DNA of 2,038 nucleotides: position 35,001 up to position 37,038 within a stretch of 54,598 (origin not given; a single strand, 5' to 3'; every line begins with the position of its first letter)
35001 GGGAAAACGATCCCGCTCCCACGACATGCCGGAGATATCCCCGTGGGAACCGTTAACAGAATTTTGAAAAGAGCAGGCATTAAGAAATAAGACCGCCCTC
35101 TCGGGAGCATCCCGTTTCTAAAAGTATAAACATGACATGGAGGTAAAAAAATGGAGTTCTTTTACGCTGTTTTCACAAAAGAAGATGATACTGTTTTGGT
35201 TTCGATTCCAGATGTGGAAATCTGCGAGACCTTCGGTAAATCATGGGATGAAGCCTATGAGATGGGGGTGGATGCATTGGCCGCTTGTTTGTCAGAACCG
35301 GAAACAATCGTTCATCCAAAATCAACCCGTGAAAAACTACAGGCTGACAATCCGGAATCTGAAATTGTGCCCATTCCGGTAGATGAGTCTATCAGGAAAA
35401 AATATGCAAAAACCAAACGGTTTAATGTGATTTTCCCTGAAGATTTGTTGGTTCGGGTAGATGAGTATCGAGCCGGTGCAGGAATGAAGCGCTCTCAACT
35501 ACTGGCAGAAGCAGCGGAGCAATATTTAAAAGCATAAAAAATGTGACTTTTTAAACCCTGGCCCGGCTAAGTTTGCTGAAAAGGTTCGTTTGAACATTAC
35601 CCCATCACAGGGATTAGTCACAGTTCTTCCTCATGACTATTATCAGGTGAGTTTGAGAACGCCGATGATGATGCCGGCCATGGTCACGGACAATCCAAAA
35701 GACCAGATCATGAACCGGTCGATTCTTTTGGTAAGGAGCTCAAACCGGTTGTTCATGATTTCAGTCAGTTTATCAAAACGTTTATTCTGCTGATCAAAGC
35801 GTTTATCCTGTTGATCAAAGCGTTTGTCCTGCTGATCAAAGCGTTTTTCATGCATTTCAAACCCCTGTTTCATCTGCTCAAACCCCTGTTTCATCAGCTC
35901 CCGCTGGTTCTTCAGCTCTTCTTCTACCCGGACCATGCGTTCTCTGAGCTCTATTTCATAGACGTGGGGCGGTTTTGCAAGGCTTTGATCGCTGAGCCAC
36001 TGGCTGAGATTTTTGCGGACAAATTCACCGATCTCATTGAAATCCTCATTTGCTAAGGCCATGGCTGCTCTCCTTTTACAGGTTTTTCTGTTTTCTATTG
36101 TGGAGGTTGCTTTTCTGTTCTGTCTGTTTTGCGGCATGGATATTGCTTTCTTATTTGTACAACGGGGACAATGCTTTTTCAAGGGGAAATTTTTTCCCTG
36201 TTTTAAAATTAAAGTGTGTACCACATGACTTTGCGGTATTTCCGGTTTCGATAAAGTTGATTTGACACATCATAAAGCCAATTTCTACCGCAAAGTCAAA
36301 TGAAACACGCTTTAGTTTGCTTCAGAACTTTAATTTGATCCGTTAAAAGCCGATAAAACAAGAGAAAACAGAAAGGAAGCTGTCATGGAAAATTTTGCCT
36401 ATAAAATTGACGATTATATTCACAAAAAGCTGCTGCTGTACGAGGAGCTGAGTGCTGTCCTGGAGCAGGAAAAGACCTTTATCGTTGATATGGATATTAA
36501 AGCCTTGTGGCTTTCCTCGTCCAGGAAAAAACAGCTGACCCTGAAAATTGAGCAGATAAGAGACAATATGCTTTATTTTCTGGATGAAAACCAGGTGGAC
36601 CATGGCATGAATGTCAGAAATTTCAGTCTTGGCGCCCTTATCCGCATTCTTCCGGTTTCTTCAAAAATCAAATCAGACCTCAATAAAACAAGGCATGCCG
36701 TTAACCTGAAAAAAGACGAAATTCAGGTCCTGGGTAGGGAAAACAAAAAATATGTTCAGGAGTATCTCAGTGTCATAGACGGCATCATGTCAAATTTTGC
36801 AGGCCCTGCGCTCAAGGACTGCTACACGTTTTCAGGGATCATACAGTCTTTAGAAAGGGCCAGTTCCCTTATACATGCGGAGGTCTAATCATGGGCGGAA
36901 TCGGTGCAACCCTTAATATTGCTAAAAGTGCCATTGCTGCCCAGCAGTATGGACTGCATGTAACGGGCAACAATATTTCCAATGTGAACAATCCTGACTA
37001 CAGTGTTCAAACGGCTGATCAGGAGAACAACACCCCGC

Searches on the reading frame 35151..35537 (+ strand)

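Call 8: search_protein_families(library=pfam, proteins=[window:35151-35537:+], max_evalue=0.001)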
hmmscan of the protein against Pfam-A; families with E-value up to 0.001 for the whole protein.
window:35151-35537:+ (128 aa): 1 family
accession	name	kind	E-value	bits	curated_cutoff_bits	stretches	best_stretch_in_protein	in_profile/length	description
PF15919.11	HicB_lk_antitox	-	2.8e-13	50.5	27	1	9-122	7-123/123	HicB_like antitoxin of bacterial toxin-antitoxin system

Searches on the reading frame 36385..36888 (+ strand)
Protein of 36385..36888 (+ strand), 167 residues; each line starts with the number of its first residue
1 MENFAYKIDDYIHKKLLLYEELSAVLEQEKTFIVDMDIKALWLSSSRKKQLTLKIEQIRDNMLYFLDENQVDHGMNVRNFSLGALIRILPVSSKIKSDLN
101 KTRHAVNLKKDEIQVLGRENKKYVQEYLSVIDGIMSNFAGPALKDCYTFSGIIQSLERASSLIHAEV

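Call 8: search_protein_families(library=pfam, proteins=[window:36385-36888:+], max_evalue=0.001)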
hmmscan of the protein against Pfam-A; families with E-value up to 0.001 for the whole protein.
window:36385-36888:+ (167 aa): 1 family
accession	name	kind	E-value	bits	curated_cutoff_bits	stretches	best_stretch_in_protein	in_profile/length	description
PF05130.17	FlgN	-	4.4e-06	27.6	30.5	1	10-141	8-132/147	FlgN protein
